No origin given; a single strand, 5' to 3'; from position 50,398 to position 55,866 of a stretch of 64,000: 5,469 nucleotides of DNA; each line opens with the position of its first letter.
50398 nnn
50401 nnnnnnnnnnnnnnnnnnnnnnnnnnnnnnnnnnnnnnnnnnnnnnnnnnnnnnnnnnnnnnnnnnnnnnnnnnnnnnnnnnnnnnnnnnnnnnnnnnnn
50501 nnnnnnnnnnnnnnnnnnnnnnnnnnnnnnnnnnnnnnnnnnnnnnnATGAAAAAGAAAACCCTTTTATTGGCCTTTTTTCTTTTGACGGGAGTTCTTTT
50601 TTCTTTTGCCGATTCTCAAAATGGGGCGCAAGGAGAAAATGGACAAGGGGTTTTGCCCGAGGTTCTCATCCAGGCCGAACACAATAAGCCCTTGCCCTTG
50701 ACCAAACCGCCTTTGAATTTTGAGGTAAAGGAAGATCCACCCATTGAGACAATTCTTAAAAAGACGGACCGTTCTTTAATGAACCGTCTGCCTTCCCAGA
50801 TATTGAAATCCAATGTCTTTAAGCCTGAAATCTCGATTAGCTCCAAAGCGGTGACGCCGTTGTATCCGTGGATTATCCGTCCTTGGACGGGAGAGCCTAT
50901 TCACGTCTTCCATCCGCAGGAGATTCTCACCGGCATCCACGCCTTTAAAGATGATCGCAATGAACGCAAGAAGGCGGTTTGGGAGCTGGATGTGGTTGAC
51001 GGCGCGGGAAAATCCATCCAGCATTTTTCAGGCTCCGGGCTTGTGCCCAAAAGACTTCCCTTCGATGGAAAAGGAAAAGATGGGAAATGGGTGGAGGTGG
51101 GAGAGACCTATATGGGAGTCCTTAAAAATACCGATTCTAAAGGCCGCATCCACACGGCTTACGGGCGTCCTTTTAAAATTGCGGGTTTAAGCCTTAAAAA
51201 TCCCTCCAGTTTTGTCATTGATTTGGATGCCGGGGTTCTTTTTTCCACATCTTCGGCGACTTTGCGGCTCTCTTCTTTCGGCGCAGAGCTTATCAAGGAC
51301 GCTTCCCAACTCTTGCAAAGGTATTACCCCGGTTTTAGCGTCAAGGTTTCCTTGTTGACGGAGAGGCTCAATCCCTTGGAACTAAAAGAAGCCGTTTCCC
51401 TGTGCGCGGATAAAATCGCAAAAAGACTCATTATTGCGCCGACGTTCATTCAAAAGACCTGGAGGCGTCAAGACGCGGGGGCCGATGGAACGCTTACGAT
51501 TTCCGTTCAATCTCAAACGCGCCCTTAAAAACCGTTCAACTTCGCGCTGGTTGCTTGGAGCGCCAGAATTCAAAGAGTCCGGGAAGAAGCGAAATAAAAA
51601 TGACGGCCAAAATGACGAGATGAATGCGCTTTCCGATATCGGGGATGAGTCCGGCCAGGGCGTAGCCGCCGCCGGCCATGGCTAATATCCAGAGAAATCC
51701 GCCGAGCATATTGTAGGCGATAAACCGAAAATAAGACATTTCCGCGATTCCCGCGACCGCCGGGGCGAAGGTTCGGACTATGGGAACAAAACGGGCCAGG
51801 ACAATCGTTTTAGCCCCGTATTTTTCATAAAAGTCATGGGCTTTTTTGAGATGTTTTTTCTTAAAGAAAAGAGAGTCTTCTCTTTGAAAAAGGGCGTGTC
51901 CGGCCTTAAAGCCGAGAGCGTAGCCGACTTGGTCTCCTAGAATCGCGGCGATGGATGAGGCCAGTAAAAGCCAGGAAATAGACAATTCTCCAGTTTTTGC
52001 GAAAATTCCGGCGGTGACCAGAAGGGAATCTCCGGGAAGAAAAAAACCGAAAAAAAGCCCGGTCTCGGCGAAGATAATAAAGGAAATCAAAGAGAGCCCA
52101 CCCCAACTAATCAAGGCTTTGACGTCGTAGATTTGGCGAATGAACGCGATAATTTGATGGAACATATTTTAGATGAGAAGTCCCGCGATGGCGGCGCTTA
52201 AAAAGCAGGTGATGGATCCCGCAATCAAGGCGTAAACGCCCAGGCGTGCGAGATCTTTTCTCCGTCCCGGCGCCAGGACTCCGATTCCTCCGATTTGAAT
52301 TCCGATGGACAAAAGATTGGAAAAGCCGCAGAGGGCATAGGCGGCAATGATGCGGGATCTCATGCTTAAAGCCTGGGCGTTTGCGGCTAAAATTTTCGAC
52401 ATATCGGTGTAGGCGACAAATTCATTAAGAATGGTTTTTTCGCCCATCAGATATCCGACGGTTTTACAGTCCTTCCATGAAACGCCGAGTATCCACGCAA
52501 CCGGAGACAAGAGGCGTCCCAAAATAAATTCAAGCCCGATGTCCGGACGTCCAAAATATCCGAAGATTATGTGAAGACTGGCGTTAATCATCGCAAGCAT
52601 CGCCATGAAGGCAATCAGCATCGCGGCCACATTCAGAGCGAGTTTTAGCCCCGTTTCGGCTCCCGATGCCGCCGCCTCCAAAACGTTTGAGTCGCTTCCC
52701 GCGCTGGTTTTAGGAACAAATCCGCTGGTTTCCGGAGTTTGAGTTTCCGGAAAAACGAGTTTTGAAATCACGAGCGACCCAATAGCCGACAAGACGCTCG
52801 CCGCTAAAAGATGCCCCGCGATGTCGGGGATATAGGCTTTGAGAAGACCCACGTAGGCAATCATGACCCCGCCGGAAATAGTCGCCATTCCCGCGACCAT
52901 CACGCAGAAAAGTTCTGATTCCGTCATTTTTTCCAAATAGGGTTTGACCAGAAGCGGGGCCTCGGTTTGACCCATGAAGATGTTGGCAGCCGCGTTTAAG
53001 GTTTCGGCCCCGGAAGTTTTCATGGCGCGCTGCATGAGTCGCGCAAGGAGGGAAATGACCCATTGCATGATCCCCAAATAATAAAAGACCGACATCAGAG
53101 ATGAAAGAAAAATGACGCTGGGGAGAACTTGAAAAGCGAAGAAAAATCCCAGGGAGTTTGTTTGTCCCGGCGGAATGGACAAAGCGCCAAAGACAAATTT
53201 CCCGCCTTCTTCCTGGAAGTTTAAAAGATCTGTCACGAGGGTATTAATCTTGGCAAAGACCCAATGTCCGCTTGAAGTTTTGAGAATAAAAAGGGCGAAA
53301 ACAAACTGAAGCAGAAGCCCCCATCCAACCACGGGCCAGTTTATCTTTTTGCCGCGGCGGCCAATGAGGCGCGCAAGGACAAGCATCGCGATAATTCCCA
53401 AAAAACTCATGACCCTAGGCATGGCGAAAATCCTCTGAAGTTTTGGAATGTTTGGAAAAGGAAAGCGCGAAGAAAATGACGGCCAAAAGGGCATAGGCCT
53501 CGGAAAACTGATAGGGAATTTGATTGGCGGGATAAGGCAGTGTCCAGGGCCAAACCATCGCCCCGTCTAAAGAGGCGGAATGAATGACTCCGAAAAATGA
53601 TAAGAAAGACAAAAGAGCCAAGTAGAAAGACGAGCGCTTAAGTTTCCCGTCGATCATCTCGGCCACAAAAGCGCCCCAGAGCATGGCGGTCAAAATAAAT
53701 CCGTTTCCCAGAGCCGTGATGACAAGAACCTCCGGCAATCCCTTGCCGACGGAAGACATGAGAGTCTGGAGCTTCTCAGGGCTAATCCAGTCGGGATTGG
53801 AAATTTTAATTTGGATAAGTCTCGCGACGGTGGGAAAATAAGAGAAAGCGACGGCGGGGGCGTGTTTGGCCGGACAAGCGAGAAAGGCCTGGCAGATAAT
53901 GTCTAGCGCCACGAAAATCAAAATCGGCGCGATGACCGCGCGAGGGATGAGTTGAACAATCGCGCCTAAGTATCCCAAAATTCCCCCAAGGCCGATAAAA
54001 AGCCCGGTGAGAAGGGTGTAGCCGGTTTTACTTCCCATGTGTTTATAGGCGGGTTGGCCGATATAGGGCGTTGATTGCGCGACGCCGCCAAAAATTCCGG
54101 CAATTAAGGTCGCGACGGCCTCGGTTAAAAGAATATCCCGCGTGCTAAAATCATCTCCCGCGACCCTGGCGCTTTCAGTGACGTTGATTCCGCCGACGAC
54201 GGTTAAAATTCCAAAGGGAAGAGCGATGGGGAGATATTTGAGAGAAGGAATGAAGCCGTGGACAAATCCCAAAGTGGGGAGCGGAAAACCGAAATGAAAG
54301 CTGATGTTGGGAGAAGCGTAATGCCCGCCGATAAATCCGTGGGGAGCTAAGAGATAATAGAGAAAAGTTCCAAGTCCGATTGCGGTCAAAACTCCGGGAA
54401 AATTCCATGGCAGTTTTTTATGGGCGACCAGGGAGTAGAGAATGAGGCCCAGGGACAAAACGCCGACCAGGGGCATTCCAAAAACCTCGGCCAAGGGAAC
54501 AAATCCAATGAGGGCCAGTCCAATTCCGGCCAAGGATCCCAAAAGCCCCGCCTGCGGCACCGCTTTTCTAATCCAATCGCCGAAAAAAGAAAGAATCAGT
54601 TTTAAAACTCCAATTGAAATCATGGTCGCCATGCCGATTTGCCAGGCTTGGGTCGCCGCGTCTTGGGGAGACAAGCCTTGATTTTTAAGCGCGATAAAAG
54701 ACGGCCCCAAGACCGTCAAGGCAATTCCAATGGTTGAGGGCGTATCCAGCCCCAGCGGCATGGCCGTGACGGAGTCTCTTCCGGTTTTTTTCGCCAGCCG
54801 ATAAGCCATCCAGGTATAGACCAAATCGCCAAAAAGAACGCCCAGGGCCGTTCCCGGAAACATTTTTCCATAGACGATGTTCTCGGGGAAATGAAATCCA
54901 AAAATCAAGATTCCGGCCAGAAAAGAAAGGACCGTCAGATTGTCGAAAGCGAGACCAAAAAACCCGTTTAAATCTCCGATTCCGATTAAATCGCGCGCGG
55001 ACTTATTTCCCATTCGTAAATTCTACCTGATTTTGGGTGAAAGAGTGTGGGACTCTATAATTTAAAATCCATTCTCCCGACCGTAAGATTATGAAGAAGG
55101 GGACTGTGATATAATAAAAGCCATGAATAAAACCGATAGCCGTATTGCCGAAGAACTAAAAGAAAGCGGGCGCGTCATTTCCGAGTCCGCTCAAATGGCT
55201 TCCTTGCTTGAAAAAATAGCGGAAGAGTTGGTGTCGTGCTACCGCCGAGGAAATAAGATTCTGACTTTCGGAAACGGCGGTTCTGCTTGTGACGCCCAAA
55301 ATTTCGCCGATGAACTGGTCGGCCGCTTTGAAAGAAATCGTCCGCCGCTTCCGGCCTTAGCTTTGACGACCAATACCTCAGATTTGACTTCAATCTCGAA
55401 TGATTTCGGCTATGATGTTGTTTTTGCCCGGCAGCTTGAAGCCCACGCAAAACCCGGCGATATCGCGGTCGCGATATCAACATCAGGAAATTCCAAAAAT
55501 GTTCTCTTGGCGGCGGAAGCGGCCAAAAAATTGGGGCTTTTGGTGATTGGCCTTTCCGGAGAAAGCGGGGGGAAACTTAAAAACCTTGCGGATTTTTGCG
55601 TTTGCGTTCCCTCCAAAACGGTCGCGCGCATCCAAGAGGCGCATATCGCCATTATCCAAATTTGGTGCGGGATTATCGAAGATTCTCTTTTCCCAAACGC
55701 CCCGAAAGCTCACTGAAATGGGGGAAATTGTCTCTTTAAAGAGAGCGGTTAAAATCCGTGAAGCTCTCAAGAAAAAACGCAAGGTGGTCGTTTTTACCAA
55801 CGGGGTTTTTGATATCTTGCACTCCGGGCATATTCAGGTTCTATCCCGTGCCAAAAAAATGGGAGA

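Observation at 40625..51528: Nine-gene, fully translationally coupled operon resembling an expanded, permuted Tol-Pal / Agl-Glt-type envelope motor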

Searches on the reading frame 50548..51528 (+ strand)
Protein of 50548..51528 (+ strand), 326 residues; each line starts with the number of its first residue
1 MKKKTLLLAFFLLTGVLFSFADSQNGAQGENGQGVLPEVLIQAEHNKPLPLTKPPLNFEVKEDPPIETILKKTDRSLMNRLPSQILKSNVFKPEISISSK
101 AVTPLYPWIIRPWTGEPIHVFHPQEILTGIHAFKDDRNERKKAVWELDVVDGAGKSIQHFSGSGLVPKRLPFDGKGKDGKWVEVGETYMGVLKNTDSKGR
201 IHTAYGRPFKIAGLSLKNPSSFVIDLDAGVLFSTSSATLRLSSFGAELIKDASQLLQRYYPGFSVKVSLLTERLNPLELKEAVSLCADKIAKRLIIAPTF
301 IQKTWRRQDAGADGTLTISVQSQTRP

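Call 4: search_protein_families(library=pfam, proteins=[window:50548-51528:+], max_evalue=0.01)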
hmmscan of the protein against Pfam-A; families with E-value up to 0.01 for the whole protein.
window:50548-51528:+ (326 aa): 0 families

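Call 5: search_protein_families(library=ncbifam, proteins=[window:50548-51528:+], max_evalue=0.01)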
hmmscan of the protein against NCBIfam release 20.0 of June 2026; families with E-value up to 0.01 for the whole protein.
window:50548-51528:+ (326 aa): 0 families

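Call 10: find_homologous_proteins(query=window:50548-51528:+)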
Query window:50548-51528:+ (326 aa): 9 proteins with E <= 0.001 among 3477 candidates.
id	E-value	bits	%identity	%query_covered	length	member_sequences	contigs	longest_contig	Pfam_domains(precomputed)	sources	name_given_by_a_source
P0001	1.4e-214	729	100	100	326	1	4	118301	-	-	-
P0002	1.0e-179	615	84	100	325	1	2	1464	-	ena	-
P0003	3.6e-172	590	81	100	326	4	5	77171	-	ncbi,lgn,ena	-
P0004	6.1e-172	589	81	100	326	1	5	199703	-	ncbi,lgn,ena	-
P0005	2.2e-160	551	76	99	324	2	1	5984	-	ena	-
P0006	5.9e-160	550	76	99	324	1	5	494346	-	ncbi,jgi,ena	jgi:hypothetical protein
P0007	1.3e-158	545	75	99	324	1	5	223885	-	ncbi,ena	-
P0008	1.8e-158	545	74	99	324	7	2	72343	-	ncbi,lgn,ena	-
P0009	3.8e-109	383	56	91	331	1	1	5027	-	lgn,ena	-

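Call 11: find_encoding_contigs(protein=P0006, flank=10000, max_places=3)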
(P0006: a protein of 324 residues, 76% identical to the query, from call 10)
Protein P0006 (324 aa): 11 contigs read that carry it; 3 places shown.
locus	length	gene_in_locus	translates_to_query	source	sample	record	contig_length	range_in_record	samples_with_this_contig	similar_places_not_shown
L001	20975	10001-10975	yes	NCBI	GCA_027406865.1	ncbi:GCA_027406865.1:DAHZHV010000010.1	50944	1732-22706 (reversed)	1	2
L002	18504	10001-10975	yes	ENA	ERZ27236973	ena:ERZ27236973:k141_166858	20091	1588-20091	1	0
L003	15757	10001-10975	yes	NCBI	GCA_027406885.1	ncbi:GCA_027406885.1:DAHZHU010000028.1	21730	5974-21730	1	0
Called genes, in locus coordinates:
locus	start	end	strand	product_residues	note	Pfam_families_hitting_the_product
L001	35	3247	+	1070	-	PF14559:TPR_19 (weak), PF13525:YfiO, PF13432:TPR_16 (weak), PF14559:TPR_19 (weak), PF21545:T7SS_EccA1_N (weak), PF13424:TPR_12 (weak), PF13525:YfiO (weak), PF14559:TPR_19, +17 more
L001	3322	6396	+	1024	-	PF13585:CHU_C (faint), PF12245:Big_3_2 (faint), PF13750:Big_3_3 (faint), PF19077:Big_13 (faint), PF15418:DUF4625 (faint), PF13860:FlgD_ig (weak), PF00691:OmpA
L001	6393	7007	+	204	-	PF01618:MotA_ExbB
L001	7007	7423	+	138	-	PF02472:ExbD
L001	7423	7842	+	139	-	PF02472:ExbD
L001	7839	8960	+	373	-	PF03544:TonB_C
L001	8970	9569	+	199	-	-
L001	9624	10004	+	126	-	PF00072:Response_reg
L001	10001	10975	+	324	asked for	-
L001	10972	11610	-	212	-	PF09335:VTT_dom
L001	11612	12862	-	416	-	PF01773:Nucleos_tra2_N, PF07670:Gate, PF07662:Nucleos_tra2_C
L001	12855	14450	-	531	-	-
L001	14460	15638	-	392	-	PF07690:MFS_1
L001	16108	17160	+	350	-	PF10707:YrbL-PhoP_reg (faint)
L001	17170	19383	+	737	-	-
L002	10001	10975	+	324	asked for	-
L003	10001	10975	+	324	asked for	-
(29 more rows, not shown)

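Call 12: find_encoding_contigs(protein=P0009, flank=10000, max_places=3)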
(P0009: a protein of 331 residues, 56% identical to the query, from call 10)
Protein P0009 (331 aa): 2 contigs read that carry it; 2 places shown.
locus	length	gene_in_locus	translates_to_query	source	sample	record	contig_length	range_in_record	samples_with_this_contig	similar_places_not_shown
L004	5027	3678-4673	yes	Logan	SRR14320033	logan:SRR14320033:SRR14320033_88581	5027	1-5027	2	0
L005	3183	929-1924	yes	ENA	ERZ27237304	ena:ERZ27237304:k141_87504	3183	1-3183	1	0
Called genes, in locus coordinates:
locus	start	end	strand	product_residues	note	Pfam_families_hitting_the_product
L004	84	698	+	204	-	PF01618:MotA_ExbB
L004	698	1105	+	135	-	PF02472:ExbD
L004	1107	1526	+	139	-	PF02472:ExbD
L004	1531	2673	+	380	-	PF03544:TonB_C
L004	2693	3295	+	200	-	-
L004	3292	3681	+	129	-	PF00072:Response_reg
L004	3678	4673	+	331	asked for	-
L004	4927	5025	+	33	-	?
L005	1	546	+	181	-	?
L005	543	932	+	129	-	PF00072:Response_reg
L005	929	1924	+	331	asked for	-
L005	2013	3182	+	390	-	?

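Call 36: predict_structure(alignment_id=A2)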
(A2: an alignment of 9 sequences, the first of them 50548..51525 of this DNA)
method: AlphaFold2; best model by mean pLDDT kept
length: 326 residues; sequences in the alignment: 9
mean_pLDDT: 52.0   pTM: 0.41
mean pLDDT of the five models: 52.0, 47.8, 42.3, 35.2, 34.6
residues with pLDDT >= 90: 7; 70-90: 63; 50-70: 107; < 50: 149
segments of 3 or more residues with pLDDT < 50: 1-115, 212-219, 291-298, 303-313, 324-326
pLDDT, mean of each block of 10 residues (from residue 1): 32 26 23 24 31 27 32 34 33 21 33 49 73 62 85 86 86 80 68 81 72 42 59 61 59 55 62 62 62 46 44 54 49
secondary structure, 60 per line:
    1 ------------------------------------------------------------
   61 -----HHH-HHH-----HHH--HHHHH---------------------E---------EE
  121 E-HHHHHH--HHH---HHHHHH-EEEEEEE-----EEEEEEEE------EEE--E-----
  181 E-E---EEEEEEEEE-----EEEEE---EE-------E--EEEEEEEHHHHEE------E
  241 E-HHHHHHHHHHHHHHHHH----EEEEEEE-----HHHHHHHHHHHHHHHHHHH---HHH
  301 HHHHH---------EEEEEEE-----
elements in order: H83-87 E119-121 H123-128 H137-142 E144-150 E156-163 E170-172 E187-195 E201-205 E221-227 H228-231 H243-259 E264-270 H276-294 H298-305 E315-321

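Call 40: fold_search(model_id=the predicted structure, library=pdb)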
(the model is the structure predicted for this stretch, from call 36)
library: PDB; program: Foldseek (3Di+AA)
matches with E <= 10: 1434; with E <= 0.001: 0
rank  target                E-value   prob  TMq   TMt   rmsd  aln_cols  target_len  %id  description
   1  7bhq_D                1.3e-02  1.00  0.18  0.28   5.3        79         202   16  In situ assembled Salmonella FlgD hook cap complex (released 2021-05-05)
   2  2h8c_B                1.6e-02  0.89  0.17  0.34   8.0       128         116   12  Structure of RusA D70N in complex with DNA (released 2007-04-24)
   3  3c12                  1.8e-02  1.00  0.17  0.37   3.8        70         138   18  Crystal Structure of FlgD from Xanthomonas campestris: Insights into the Hook Capping Essential for Flagellar Assembly (released 2008-12-09)
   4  6byi_A                1.8e-02  0.95  0.14  0.07   7.7       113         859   12  Crystal structure of the acid-base mutant (E477A) of the GH2 exo-beta-mannanase from Xanthomonas axonopodis pv. citri (released 2018-07-18)
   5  6ed1_A                2.0e-02  0.38  0.13  0.06  16.6       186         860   11  Bacteroides dorei Beta-glucuronidase (released 2019-02-13)
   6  7eh9_A                2.1e-02  0.99  0.15  0.33   4.6        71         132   18  Crystal structure of the flagellar hook cap fragment from Salmonella enterica serovar Typhimurium (released 2021-11-24)
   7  7bhq_C                2.2e-02  0.98  0.18  0.29   9.6       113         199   15  In situ assembled Salmonella FlgD hook cap complex (released 2021-05-05)
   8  7eha_A                2.5e-02  0.98  0.18  0.32   9.7       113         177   15  Crystal structure of the flagellar hook cap from Salmonella enterica serovar Typhimurium (released 2021-11-24)
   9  7eh9_B                2.6e-02  0.90  0.16  0.34  10.3       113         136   16  Crystal structure of the flagellar hook cap fragment from Salmonella enterica serovar Typhimurium (released 2021-11-24)
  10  4rha_A                3.3e-02  0.99  0.22  0.48   6.8       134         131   15  Structure of the C-terminal domain of outer-membrane protein OmpA from Salmonella enterica subsp. enterica serovar Typ (released 2014-10-29)
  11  6byg_A                3.5e-02  0.91  0.15  0.06   8.9       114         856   12  Crystal structure of the nucleophile mutant (E575A) of the GH2 exo-beta-mannanase from Xanthomonas axonopodis pv. citr (released 2018-07-18)
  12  3osv_C                3.7e-02  0.98  0.18  0.40  12.2        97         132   14  The crytsal structure of FLGD from P. Aeruginosa (released 2011-05-04)
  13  2h8e                  3.7e-02  0.91  0.19  0.39   6.7       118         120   12  Structure RusA D70N (released 2007-04-24)
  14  6dxu_B                3.9e-02  0.80  0.18  0.08  13.1       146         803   11  Crystal Structure of Parabacteroides merdae Beta-Glucuronidase (GUS) (released 2019-02-27)
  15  6dxu_D                4.1e-02  0.77  0.17  0.08  11.9       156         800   10  Crystal Structure of Parabacteroides merdae Beta-Glucuronidase (GUS) (released 2019-02-27)
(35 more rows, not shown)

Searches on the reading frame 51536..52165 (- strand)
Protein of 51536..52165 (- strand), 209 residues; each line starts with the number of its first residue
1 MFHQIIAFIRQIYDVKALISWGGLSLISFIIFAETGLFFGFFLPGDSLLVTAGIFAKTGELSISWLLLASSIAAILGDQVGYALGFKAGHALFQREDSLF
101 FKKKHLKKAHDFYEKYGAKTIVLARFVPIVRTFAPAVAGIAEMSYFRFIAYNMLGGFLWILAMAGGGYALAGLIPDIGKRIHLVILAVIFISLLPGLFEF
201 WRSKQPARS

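Call 9: search_protein_families(library=pfam, proteins=[window:51536-52165:-], max_evalue=0.001)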
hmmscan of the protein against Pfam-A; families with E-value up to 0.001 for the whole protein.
window:51536-52165:- (209 aa): 1 family
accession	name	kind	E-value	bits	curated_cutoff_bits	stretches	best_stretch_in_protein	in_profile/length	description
PF09335.16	VTT_dom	-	1e-21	78.1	33.9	1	43-168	1-122/123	VTT domain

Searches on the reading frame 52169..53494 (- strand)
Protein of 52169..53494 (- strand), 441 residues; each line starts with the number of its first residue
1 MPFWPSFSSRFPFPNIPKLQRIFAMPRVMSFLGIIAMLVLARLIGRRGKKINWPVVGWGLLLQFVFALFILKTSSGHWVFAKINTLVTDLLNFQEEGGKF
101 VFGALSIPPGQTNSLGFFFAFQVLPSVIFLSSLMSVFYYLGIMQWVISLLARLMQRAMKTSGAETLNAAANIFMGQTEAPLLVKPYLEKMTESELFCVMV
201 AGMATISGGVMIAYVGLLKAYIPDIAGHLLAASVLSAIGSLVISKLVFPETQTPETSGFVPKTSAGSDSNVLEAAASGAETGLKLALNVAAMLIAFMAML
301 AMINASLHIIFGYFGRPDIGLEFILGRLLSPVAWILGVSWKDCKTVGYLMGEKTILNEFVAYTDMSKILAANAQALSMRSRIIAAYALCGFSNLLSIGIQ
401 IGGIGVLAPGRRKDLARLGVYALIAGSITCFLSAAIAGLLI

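Call 9: search_protein_families(library=pfam, proteins=[window:52169-53494:-], max_evalue=0.001)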
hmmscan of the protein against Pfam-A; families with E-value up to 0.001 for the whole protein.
window:52169-53494:- (441 aa): 3 families
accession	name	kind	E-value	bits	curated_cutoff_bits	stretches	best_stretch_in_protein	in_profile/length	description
PF07662.18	Nucleos_tra2_C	-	9.1e-75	251.4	32.3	1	228-438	1-213/213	Na+ dependent nucleoside transporter C-terminus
PF01773.25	Nucleos_tra2_N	-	1.4e-20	74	27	1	32-105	1-74/74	Na+ dependent nucleoside transporter N-terminus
PF07670.19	Gate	-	3.9e-19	69.5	29.6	1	120-219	1-102/104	Nucleoside recognition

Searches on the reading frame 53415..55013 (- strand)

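Call 9: search_protein_families(library=pfam, proteins=[window:53415-55013:-], max_evalue=0.001)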
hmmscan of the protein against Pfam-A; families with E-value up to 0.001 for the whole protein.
window:53415-55013:- (532 aa): 1 family
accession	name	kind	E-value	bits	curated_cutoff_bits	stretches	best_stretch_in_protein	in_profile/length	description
PF16983.11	MFS_MOT1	-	0.00053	20.7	30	0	280-371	25-110/111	Molybdate transporter of MFS superfamily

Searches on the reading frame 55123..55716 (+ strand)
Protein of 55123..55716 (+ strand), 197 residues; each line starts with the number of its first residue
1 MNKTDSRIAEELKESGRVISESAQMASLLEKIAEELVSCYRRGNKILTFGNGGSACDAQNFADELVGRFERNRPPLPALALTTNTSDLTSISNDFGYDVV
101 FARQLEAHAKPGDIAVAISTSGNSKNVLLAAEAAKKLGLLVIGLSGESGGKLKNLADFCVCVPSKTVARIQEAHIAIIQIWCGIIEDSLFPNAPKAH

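Call 9: search_protein_families(library=pfam, proteins=[window:55123-55716:+], max_evalue=0.001)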
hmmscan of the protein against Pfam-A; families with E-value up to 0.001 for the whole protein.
window:55123-55716:+ (197 aa): 2 families
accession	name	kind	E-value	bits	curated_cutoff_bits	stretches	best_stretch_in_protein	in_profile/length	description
PF13580.11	SIS_2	-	2.3e-28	99.4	27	1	21-146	12-138/138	SIS domain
PF01380.27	SIS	-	7.9e-08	32.6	25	1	106-165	48-107/131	SIS domain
